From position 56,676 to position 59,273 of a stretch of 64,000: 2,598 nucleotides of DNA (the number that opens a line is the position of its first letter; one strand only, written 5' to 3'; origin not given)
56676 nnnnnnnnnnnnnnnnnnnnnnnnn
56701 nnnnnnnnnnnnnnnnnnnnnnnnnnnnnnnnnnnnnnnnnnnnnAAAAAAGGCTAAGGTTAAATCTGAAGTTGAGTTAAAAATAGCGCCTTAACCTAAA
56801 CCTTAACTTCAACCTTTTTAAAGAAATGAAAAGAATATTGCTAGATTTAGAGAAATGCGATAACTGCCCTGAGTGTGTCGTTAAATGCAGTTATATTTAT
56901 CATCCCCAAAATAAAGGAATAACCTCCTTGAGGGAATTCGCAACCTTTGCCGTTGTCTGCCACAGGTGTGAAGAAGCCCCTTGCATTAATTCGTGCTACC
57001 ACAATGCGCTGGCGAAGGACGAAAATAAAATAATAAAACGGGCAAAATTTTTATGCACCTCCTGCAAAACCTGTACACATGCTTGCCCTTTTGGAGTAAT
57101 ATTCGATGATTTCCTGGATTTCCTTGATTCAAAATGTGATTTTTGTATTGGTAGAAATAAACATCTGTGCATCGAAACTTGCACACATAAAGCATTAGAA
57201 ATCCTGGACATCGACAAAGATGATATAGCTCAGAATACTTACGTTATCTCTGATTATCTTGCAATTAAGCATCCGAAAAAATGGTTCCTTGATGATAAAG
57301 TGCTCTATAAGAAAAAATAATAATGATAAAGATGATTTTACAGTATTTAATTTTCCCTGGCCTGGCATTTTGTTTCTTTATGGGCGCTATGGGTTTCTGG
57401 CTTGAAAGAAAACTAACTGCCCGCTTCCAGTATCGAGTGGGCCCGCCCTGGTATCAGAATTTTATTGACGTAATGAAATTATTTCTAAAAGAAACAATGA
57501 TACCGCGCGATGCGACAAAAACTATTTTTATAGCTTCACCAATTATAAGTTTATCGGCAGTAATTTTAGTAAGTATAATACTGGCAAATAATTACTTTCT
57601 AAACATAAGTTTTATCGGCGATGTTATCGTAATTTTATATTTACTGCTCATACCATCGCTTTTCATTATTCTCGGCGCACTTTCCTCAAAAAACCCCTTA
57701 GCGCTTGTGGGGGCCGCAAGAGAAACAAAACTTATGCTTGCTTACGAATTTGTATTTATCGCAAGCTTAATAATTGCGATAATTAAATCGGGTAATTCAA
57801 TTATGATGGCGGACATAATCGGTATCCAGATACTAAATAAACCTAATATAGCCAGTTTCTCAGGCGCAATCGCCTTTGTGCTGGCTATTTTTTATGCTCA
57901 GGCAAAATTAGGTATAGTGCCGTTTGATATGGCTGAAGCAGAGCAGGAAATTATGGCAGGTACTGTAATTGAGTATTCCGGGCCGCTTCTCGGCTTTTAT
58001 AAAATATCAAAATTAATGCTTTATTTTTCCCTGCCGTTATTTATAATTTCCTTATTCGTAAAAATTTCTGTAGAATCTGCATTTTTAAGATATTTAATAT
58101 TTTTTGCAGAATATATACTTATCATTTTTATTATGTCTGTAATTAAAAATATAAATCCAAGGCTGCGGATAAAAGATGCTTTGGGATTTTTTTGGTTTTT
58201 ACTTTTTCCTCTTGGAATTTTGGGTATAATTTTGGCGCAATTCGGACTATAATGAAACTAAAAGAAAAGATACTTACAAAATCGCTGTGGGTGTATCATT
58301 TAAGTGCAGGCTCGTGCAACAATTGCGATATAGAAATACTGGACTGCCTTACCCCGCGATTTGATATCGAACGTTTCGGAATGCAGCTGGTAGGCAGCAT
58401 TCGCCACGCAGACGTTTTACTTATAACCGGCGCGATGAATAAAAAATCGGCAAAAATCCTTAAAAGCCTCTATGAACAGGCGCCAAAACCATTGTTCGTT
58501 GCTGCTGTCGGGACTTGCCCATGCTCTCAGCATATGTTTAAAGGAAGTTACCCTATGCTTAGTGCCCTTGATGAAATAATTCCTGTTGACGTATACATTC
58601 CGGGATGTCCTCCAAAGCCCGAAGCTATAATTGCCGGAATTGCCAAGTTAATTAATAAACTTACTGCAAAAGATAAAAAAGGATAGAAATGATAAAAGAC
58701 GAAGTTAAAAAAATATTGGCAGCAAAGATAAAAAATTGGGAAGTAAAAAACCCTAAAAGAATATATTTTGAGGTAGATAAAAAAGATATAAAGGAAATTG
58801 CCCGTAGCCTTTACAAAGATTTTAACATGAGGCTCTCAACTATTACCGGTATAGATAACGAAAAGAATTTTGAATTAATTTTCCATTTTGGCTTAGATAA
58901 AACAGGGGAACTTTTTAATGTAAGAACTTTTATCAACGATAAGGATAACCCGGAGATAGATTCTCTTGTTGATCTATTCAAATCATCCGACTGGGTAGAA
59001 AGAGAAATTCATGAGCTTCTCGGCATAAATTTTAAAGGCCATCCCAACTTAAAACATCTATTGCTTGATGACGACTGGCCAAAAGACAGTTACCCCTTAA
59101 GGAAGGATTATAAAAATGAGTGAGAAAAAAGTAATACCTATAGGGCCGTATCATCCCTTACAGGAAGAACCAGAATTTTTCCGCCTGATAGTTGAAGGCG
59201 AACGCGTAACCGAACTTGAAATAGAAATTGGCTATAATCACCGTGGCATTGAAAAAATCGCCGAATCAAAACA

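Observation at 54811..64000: Group-4 membrane-bound [NiFe]-hydrogenase (Mbh/Ech-like) cluster led by an AsrA/AsrB-like (HydB/HydG-like) NAD(P)H-type module and followed by Mrp antiporter subunits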

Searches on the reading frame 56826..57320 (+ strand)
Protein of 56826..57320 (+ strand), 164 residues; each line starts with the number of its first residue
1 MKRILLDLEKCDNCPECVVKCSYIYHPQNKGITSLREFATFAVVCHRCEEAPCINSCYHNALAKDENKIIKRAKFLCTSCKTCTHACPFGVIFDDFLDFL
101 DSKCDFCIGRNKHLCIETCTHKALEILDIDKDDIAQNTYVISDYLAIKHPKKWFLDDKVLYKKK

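Call 3: search_protein_families(library=pfam, proteins=[window:56826-57320:+], max_evalue=0.01)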
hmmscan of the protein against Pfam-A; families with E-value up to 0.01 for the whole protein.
window:56826-57320:+ (164 aa): 9 families
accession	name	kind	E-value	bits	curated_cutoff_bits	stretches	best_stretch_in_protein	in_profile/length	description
PF13247.11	Fer4_11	-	4.7e-10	40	26.2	1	40-126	5-97/100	4Fe-4S dicluster domain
PF12838.12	Fer4_7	-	2.8e-07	31.4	27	1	45-91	2-52/52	4Fe-4S dicluster domain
PF13237.11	Fer4_10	-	1.6e-05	25.2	25.5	1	72-119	4-52/53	4Fe-4S dicluster domain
PF13187.11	Fer4_9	-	2.5e-05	24.7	27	2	45-91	2-51/52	4Fe-4S dicluster domain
PF00037.32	Fer4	-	0.00035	20.7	21.1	1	76-92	7-23/24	4Fe-4S binding domain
PF12800.12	Fer4_4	-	0.00041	20.9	24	1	76-90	3-17/17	4Fe-4S binding domain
PF12837.12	Fer4_6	-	0.0017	18.7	25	1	76-92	8-24/24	4Fe-4S binding domain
PF14697.11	Fer4_21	-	0.0027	18.3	35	1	45-89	8-53/59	4Fe-4S dicluster domain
PF12797.12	Fer4_2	-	0.0086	16.4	24.5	1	77-89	10-22/22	4Fe-4S binding domain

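Call 4: search_protein_families(library=ncbifam, proteins=[window:56826-57320:+], max_evalue=0.01)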
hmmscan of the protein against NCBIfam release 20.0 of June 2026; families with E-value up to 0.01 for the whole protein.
window:56826-57320:+ (164 aa): 29 families (the best 25 are shown)
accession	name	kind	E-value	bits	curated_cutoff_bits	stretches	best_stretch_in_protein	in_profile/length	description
NF009451.0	PRK12809.1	equivalog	4.5e-14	51.7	1154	1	37-128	48-138/639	formate-dependent uric acid utilization protein YgfT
NF009408.0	PRK12769.1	equivalog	7.7e-14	50.7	1003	1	22-128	35-146/659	formate-dependent uric acid utilization protein AegA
NF045766.1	PhenlGlyoxDHPadI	equivalog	1.1e-12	47.5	700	1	4-127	7-136/443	NADH-dependent phenylglyoxylate dehydrogenase subunit beta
NF007658.0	PRK10330.1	equivalog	1.3e-12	47.6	260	1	4-92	5-104/181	electron transport protein HydN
TIGR02951.1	DMSO_dmsB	equivalog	2.3e-11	44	214.1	1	39-130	58-154/161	DMSO/selenate family reductase complex B subunit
TIGR03149.1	cyt_nit_nrfC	equivalog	2.4e-10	40.2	377.6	1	12-137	62-192/225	cytochrome c nitrite reductase Fe-S protein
NF038355.1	FDH3_beta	equivalog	2e-08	34.5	240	1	3-91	4-100/180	formate dehydrogenase FDH3 subunit beta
NF045715.1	sulf_resp_HmcB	equivalog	5.1e-08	32.4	420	1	44-125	106-194/307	sulfate respiration complex iron-sulfur protein HmcB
NF011569.0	PRK14993.1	equivalog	2.1e-07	30.7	416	1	4-133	46-192/244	tetrathionate reductase subunit TtrB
TIGR04105.1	FeFe_hydrog_B1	subfamily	5e-07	28.7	450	1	50-94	163-207/462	monomeric [FeFe] hydrogenase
NF041715.1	arsenate_red_ArrB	equivalog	5.1e-07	29.5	450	1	30-92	42-104/233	arsenate respiratory reductase iron-sulfur subunit ArrB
NF008134.0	PRK10882.1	equivalog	7.7e-07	28.5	263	1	37-119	105-198/329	hydrogenase 2 operon protein HybA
NF007382.0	PRK09898.1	equivalog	3.1e-06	26.9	213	1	38-129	116-203/208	ferredoxin-like protein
NF045797.1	DsrO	equivalog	6.5e-06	25.7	200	1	21-120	80-175/235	sulfate reduction electron transfer complex DsrMKJOP subunit DsrO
NF042979.1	EthbenzDh_ebdB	equivalog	7.4e-06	25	740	1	38-121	146-230/354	ethylbenzene dehydrogenase subunit beta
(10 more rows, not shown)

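Call 42: search_solved_structures(query=window:56826-57320:+, max_evalue=0.001)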
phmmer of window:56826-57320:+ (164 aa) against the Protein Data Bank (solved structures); distinct sequences matched with E-value up to 0.001: 16.
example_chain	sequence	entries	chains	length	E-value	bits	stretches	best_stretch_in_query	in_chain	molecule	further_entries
9mqx_E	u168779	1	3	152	4.7e-16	62.3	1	4-131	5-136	Fe-S-cluster-containing hydrogenase subunit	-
7qv7_A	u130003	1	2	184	2.5e-12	50.2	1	4-102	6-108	Hydrogen dependent carbon dioxide reductase subunit HycB3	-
8c0z_C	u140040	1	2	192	1.7e-11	47.4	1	3-135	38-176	Iron-sulfur cluster-binding protein potential subunit of aldehyde oxidoreductase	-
7qv7_B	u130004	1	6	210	4.8e-11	46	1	36-92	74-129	Hydrogen dependent carbon dioxide reductase subunit HycB4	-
7z0s_B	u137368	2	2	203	5e-10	42.7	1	4-92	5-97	Formate hydrogenlyase subunit 2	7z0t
6cz7_B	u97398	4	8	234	1.7e-08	37.7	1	4-93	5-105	4Fe-4S ferredoxin, iron-sulfur binding domain protein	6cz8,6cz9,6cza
6x6u_B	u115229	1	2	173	5.3e-08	36.1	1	4-126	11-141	Oxidoreductase, Fe-S subunit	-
6x1o_B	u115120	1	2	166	6.1e-08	35.9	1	4-126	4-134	Oxidoreductase, Fe-S subunit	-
9sw6_G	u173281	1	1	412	4.1e-07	33.2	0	45-93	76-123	Polyferredoxin protein MvhB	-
4ydd_B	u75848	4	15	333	5.5e-06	29.5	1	38-141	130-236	DMSO reductase family type II enzyme, iron-sulfur subunit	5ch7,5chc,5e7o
2ivf_B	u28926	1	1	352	1e-05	28.7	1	39-120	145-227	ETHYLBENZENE DEHYDROGENASE BETA-SUBUNIT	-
1q16_B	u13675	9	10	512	1.2e-05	28.4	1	44-134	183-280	Respiratory nitrate reductase 1 beta chain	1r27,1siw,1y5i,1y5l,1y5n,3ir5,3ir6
4z3w_E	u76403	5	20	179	1.8e-05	27.9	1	2-131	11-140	Iron-sulfur cluster-binding oxidoreductase, putative benzoyl-CoA reductase electron transf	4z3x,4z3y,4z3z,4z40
3egw_B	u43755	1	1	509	6.5e-05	26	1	44-134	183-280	Respiratory nitrate reductase 1 beta chain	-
1y4z_B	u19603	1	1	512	6.6e-05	26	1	44-134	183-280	Respiratory nitrate reductase 1 beta chain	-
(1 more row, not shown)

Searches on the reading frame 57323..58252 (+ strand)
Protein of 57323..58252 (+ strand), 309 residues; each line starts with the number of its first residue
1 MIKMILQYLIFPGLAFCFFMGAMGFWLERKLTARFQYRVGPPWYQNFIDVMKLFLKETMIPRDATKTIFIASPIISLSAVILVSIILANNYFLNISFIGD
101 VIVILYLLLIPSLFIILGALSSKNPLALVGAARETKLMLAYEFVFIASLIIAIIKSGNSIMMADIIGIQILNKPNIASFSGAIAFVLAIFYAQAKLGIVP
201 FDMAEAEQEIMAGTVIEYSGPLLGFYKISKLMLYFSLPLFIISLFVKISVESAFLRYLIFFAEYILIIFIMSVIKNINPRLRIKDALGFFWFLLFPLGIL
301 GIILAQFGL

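Call 3: search_protein_families(library=pfam, proteins=[window:57323-58252:+], max_evalue=0.01)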
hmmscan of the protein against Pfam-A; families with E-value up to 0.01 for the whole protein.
window:57323-58252:+ (309 aa): 1 family
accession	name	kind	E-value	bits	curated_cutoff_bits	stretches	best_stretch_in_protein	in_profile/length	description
PF00146.26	NADHdh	-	1.3e-55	189.3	27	1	15-305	8-297/298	NADH dehydrogenase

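Call 4: search_protein_families(library=ncbifam, proteins=[window:57323-58252:+], max_evalue=0.01)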
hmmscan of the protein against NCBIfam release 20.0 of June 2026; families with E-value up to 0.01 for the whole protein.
window:57323-58252:+ (309 aa): 7 families
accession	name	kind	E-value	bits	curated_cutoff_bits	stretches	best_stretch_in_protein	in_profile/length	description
NF004741.0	PRK06076.1-2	equivalog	1.7e-45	155.7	305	1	3-306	19-330/337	NADH-quinone oxidoreductase subunit NuoH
NF004740.0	PRK06076.1-1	equivalog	1.8e-27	96.7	399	1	14-304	22-315/325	NADH-quinone oxidoreductase subunit NuoH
NF040610.1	F420_dehyd_FpoH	exception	2e-26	93.2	475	1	15-305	21-332/339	F420H2 dehydrogenase subunit FpoH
NF004745.0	PRK06076.1-6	equivalog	1.2e-22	80.7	450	1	22-305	31-329/341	NADH-quinone oxidoreductase subunit NuoH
NF004744.0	PRK06076.1-5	equivalog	2.5e-20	72.9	542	1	24-304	48-358/372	NADH-quinone oxidoreductase subunit NuoH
NF004743.0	PRK06076.1-4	equivalog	9.5e-20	70.9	494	1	15-304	25-337/433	NADH-quinone oxidoreductase subunit NuoH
NF004742.0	PRK06076.1-3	equivalog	8.5e-16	58.1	531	1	27-305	45-344/356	NADH-quinone oxidoreductase subunit NuoH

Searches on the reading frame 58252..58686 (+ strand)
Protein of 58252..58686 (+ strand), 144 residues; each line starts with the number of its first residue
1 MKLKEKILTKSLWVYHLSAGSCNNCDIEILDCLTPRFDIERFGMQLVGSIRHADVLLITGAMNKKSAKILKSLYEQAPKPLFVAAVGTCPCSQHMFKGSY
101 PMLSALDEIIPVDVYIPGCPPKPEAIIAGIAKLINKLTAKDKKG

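Call 3: search_protein_families(library=pfam, proteins=[window:58252-58686:+], max_evalue=0.01)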
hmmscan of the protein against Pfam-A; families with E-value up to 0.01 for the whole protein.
window:58252-58686:+ (144 aa): 1 family
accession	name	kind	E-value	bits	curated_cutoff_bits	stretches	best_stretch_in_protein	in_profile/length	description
PF01058.29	Oxidored_q6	-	2.2e-28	99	27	1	22-133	1-128/128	NADH ubiquinone oxidoreductase, 20 Kd subunit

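Call 4: search_protein_families(library=ncbifam, proteins=[window:58252-58686:+], max_evalue=0.01)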
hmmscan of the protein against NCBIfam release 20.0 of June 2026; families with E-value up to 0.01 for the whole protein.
window:58252-58686:+ (144 aa): 17 families
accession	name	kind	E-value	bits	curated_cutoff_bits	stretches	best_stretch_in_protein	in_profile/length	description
NF005012.1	PRK06411.1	subfamily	6.3e-42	142.9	116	1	5-142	29-163/166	NADH-quinone oxidoreductase subunit NuoB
TIGR01957.1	nuoB_fam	subfamily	2e-37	128.3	142.7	1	9-138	16-143/145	NADH-quinone oxidoreductase subunit B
NF011395.0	PRK14820.1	equivalog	2.6e-33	115.3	263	1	10-135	33-155/180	NADH-quinone oxidoreductase subunit B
NF011391.0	PRK14816.1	equivalog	2.8e-33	115.2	283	1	10-138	52-178/196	NADH-quinone oxidoreductase subunit B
NF011390.0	PRK14815.1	equivalog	3.9e-32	111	281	1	7-140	30-160/183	NADH dehydrogenase subunit B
NF009808.0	PRK13292.1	equivalog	5.5e-31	107.2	1156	1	10-142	25-154/791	NADH-quinone oxidoreductase subunit B/C/D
NF011393.0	PRK14818.1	equivalog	6.5e-31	107.2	255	1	11-139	30-157/173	NADH dehydrogenase subunit B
NF011392.0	PRK14817.1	equivalog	9.3e-30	103.6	271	1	11-141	37-164/182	NADH-quinone oxidoreductase subunit B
NF011389.0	PRK14814.1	equivalog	1.6e-29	103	285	1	10-140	33-160/186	NADH dehydrogenase subunit B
NF011394.0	PRK14819.1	equivalog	2.7e-29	102.5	312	1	17-139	36-158/264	NADH-quinone oxidoreductase subunit B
NF011388.0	PRK14813.1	equivalog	1.5e-27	96.7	294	1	11-135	29-151/189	NADH dehydrogenase subunit B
TIGR03294.1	FrhG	equivalog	6.4e-08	32.6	245.5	1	49-135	47-142/228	coenzyme F420 hydrogenase subunit gamma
NF045875.1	F420_non_VhuG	exception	9.8e-06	25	450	1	104-135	134-165/286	F420-non-reducing hydrogenase subunit VhuG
NF045520.1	H2_NiFeSe_small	exception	2.6e-05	23.7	470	1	56-140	120-212/314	NiFeSe hydrogenase small subunit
NF007779.0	PRK10468.1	equivalog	0.002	17.2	659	1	69-135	137-207/372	hydrogenase 2 small subunit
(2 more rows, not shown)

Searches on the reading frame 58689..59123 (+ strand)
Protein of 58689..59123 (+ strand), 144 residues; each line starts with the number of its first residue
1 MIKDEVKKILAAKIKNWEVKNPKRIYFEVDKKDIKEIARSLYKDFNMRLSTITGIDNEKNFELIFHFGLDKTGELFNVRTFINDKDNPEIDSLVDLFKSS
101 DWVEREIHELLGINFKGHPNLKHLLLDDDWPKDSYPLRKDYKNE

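Call 3: search_protein_families(library=pfam, proteins=[window:58689-59123:+], max_evalue=0.01)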
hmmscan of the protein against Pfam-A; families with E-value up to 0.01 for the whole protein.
window:58689-59123:+ (144 aa): 1 family
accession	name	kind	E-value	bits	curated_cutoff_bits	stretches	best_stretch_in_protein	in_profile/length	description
PF00329.25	Complex1_30kDa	-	6e-31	108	22.5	1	28-142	2-119/124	Respiratory-chain NADH dehydrogenase, 30 Kd subunit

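Call 4: search_protein_families(library=ncbifam, proteins=[window:58689-59123:+], max_evalue=0.01)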
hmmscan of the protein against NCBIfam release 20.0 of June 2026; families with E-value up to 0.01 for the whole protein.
window:58689-59123:+ (144 aa): 17 families
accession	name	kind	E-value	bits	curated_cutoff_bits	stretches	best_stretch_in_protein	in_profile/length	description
TIGR01961.1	NuoC_fam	subfamily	1e-24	87.4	122.45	1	27-142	3-119/122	NADH (or F420H2) dehydrogenase, subunit C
NF040611.1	F420_dehyd_FpoC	exception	2.9e-23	82.5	220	1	4-143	8-148/158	F420H2 dehydrogenase subunit FpoC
NF004737.0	PRK06074.2-4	equivalog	1.6e-22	80.1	144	1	19-142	9-125/150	NADH-quinone oxidoreductase subunit C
NF004735.0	PRK06074.2-2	equivalog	1.9e-22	79.9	176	1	6-142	10-147/158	NADH-quinone oxidoreductase subunit C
NF005832.0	PRK07735.1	equivalog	5.4e-22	78.6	431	1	49-142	334-424/430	NADH-quinone oxidoreductase subunit C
NF006304.0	PRK08491.1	equivalog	8.2e-21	74.7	228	1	13-141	48-174/263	NADH-quinone oxidoreductase subunit C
NF009141.0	PRK12494.1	equivalog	1.7e-19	70.4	175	1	27-141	46-163/175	NAD(P)H-quinone oxidoreductase subunit J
NF004734.0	PRK06074.2-1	equivalog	3.2e-19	69.5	169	1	13-142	16-150/164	NADH-quinone oxidoreductase subunit C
NF004733.0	PRK06074.1-5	equivalog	9.9e-17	61.2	225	1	4-141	11-149/203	NADH-quinone oxidoreductase subunit C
NF005856.0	PRK07785.1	equivalog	1.4e-16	61.1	224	1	12-141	90-222/246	NADH-quinone oxidoreductase subunit C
NF004730.0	PRK06074.1-1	equivalog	1.3e-15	57.8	193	1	4-141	10-156/200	NADH-quinone oxidoreductase subunit C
NF009808.0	PRK13292.1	equivalog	2.7e-15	55.3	1156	1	23-142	247-374/791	NADH-quinone oxidoreductase subunit B/C/D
NF008728.0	PRK11742.1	equivalog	2.5e-12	46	840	1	76-142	110-173/598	NADH-quinone oxidoreductase subunit C/D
NF004736.0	PRK06074.2-3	equivalog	1.5e-11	44.3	239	1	12-142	29-158/183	NADH-quinone oxidoreductase subunit C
NF004738.0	PRK06074.2-5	equivalog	6.4e-11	42.2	198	1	6-142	10-150/174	NADH-quinone oxidoreductase subunit C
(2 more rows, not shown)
